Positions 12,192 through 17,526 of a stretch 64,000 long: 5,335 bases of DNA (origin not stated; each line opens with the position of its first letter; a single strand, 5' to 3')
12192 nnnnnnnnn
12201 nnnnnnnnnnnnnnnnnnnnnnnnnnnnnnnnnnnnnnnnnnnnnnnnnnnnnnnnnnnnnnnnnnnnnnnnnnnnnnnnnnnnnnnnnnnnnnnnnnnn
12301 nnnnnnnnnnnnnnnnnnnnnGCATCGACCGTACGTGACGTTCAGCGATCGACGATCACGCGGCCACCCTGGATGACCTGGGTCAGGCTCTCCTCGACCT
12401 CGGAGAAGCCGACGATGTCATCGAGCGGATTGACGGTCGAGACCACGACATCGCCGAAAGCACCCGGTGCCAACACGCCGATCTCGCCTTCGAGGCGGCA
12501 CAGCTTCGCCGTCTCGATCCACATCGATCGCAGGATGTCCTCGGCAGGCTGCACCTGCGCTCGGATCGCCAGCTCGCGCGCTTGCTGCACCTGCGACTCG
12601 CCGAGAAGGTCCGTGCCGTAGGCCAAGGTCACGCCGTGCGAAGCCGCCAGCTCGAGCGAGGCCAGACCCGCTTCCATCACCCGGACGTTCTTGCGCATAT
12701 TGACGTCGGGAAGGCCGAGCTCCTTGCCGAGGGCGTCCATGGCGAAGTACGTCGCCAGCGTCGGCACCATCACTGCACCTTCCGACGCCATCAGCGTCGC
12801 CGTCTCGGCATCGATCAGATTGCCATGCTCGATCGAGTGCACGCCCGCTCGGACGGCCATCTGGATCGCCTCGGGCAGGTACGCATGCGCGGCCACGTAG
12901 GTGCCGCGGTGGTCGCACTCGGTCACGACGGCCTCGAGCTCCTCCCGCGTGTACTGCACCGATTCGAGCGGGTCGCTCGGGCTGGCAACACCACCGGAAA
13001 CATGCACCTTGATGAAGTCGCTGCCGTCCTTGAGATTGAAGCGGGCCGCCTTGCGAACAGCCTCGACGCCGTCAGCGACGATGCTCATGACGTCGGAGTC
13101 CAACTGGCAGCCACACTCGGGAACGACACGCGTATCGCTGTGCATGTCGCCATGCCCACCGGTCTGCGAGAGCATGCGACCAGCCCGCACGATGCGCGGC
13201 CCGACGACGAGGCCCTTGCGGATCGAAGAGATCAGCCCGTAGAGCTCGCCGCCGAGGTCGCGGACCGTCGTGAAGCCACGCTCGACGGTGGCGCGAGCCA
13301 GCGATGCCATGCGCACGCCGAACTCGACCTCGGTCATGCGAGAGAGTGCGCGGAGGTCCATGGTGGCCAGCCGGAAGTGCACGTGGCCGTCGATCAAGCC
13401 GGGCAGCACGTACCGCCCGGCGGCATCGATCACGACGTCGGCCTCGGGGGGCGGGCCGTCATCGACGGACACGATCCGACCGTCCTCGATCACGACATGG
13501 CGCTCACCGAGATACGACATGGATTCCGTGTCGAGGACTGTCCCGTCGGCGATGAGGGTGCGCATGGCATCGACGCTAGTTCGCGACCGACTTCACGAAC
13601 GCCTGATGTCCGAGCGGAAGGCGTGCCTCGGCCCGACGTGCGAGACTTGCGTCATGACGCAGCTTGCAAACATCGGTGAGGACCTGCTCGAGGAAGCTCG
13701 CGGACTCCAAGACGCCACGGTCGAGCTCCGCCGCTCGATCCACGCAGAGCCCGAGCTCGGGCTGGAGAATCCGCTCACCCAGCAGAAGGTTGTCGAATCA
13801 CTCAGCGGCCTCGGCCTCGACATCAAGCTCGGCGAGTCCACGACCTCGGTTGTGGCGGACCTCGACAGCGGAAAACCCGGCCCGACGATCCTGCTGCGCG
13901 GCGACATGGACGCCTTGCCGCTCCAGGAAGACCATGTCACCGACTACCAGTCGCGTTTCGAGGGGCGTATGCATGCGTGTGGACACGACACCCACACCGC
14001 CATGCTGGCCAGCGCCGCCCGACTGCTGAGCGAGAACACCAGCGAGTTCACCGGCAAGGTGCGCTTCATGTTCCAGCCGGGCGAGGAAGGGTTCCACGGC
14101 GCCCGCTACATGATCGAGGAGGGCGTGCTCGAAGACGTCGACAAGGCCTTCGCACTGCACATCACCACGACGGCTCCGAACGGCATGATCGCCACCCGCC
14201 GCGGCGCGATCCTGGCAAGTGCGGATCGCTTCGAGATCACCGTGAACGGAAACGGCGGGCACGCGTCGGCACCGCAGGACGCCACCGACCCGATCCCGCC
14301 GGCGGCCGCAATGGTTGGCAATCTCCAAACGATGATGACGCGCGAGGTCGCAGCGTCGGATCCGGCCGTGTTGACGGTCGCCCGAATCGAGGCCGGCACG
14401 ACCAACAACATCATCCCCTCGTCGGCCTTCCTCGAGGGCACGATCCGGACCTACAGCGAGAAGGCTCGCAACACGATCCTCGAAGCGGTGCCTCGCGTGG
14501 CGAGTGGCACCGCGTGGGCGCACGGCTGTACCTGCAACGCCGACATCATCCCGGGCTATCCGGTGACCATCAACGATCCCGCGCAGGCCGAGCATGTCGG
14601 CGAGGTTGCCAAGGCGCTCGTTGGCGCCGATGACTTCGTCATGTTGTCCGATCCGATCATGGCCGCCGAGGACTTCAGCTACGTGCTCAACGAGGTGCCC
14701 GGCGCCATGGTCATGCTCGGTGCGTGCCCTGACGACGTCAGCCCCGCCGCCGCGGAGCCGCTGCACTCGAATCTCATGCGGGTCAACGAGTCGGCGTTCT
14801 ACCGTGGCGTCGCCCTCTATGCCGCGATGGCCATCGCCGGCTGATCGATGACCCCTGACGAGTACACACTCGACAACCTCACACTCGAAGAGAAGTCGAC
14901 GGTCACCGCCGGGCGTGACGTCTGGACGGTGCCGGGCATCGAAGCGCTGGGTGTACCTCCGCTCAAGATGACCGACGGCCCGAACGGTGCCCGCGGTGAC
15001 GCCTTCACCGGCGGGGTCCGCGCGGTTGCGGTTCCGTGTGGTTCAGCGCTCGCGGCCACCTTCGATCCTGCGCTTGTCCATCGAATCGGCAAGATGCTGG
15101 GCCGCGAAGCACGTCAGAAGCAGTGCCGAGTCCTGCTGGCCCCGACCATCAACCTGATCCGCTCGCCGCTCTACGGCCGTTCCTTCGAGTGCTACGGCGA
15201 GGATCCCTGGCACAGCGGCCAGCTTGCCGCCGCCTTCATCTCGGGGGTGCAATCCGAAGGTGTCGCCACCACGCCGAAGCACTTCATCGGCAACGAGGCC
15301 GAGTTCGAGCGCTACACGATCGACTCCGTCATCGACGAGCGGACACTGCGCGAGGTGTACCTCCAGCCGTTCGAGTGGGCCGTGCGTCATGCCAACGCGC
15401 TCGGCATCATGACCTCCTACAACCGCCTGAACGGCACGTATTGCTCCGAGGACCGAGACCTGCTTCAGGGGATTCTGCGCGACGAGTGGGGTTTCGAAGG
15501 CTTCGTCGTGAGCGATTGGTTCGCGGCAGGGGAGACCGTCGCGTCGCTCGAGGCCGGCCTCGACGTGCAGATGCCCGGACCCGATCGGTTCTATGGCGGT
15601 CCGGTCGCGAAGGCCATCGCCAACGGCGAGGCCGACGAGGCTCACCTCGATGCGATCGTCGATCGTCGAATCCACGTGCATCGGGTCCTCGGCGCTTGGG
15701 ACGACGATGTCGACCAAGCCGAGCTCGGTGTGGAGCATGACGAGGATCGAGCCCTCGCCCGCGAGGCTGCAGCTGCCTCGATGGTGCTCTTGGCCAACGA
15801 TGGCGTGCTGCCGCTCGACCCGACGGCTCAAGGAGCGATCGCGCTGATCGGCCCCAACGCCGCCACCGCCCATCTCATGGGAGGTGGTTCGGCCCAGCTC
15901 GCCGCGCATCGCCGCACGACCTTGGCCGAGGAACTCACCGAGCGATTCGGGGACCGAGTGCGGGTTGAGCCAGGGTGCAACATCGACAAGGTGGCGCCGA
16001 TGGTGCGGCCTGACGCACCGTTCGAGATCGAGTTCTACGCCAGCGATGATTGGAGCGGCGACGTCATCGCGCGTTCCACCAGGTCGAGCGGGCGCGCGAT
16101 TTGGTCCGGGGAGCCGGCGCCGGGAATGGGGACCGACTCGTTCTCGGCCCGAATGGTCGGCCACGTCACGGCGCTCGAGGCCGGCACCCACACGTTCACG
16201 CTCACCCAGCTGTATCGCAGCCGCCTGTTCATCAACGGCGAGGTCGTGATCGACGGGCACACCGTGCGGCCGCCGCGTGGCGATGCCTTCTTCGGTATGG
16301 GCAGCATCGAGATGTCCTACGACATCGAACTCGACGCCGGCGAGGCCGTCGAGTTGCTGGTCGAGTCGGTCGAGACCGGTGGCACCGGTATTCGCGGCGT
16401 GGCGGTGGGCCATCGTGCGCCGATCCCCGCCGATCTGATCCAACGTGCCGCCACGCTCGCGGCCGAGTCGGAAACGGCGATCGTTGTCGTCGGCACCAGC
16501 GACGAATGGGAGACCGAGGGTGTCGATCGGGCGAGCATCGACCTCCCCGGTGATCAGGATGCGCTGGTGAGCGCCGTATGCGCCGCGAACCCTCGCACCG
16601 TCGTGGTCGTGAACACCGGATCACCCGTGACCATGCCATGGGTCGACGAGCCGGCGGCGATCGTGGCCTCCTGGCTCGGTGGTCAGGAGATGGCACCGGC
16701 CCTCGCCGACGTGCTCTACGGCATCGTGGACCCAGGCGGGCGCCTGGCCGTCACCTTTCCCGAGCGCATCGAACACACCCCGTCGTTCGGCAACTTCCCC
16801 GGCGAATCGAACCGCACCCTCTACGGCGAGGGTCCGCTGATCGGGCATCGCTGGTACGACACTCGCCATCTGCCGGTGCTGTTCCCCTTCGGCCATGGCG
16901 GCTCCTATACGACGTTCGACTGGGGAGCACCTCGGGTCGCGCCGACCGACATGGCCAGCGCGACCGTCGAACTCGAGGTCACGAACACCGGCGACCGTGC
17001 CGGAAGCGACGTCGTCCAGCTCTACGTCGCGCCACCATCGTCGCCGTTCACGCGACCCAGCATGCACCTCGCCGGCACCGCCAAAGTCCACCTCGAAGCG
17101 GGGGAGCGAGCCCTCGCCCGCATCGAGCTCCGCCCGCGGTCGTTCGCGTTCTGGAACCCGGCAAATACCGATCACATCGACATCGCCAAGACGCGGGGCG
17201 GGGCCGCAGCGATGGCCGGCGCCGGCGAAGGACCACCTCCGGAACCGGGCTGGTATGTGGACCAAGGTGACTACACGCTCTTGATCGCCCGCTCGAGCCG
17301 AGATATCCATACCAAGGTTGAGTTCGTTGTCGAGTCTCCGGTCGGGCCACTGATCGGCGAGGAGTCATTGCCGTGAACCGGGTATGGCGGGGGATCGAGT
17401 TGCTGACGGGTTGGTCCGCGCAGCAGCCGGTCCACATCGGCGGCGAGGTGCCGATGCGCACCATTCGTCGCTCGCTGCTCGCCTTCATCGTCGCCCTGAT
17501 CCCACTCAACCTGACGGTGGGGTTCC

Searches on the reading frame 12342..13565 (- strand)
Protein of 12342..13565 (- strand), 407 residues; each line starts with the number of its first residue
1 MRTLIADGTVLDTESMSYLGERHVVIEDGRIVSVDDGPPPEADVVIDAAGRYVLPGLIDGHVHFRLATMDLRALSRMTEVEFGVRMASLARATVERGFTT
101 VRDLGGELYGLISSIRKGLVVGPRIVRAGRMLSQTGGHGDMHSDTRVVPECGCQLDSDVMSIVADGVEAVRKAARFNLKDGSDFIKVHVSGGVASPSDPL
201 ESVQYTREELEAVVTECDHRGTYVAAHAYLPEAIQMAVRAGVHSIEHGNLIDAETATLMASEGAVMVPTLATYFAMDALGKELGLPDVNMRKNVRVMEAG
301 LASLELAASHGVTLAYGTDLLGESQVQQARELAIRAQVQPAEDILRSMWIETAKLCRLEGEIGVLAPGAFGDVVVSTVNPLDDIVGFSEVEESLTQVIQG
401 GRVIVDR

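Call 23: search_protein_families(library=pfam, proteins=[window:12342-13565:-], max_evalue=0.001)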
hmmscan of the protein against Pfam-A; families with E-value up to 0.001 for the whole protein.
window:12342-13565:- (407 aa): 2 families
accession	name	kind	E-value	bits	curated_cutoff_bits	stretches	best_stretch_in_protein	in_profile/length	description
PF01979.26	Amidohydro_1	-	2.6e-36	126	25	1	52-402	1-343/345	Amidohydrolase family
PF07969.17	Amidohydro_3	-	2.2e-14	54.3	29.7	2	85-404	160-471/472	Amidohydrolase family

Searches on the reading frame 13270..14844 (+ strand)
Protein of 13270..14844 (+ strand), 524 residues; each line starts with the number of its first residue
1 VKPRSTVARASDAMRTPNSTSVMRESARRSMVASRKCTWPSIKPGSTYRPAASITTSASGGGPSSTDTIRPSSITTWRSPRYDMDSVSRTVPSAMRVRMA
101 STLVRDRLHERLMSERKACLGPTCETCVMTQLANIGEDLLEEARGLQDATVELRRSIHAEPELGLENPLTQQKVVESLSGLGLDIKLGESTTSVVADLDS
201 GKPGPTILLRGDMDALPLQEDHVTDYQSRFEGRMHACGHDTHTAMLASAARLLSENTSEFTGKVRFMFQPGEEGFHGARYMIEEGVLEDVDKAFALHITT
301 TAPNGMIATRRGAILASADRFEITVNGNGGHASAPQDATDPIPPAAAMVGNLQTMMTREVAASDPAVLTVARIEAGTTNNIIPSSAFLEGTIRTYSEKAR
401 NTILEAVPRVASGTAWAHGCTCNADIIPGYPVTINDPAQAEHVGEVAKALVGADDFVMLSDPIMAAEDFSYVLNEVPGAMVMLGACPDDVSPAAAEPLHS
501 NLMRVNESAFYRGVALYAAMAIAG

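Call 23: search_protein_families(library=pfam, proteins=[window:13270-14844:+], max_evalue=0.001)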
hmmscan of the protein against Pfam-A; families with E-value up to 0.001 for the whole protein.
window:13270-14844:+ (524 aa): 2 families
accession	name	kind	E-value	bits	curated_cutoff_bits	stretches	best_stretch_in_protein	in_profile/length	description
PF01546.33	Peptidase_M20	-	1.3e-39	136.7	24.6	1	208-521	1-204/206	Peptidase family M20/M25/M40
PF07687.19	M20_dimer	-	3.3e-11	43.5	21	1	320-407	8-95/107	Peptidase dimerisation domain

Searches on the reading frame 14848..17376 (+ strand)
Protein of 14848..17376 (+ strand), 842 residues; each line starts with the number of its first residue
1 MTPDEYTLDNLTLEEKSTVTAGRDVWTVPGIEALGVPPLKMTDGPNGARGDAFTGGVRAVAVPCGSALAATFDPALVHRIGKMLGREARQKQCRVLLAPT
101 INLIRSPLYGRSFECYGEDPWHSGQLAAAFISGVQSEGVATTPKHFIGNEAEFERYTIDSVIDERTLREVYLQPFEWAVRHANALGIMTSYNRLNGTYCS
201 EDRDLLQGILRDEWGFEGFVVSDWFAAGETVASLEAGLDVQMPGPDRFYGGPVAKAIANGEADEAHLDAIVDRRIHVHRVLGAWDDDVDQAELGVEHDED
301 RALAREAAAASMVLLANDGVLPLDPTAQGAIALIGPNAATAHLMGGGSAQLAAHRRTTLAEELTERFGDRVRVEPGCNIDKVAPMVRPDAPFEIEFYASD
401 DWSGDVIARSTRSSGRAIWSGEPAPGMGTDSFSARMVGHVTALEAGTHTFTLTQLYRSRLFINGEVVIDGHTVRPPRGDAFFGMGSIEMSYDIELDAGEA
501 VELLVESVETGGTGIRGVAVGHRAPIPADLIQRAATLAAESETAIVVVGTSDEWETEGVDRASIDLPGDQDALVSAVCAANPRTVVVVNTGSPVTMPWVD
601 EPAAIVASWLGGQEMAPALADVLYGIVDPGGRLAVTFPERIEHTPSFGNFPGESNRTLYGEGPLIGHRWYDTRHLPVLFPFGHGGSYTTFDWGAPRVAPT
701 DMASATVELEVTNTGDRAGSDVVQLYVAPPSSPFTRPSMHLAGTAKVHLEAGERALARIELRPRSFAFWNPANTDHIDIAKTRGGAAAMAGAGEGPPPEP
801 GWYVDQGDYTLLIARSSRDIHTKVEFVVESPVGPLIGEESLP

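Call 22: search_protein_families(library=pfam, proteins=[window:14848-17376:+], max_evalue=0.001)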
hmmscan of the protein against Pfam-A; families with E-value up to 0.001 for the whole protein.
window:14848-17376:+ (842 aa): 4 families
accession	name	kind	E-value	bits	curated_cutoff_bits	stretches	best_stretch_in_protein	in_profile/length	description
PF01915.27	Glyco_hydro_3_C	-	1.3e-51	175.9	31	1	312-687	1-200/200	Glycosyl hydrolase family 3 C-terminal domain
PF00933.27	Glyco_hydro_3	-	1.4e-39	136.8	27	1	60-273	83-312/316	Glycosyl hydrolase family 3 N terminal domain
PF14310.12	Fn3-like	-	4.2e-15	56.1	25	1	721-817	1-71/71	Fibronectin type III-like domain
PF07691.17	PA14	-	2.1e-11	44.2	24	1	395-516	8-127/147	PA14 domain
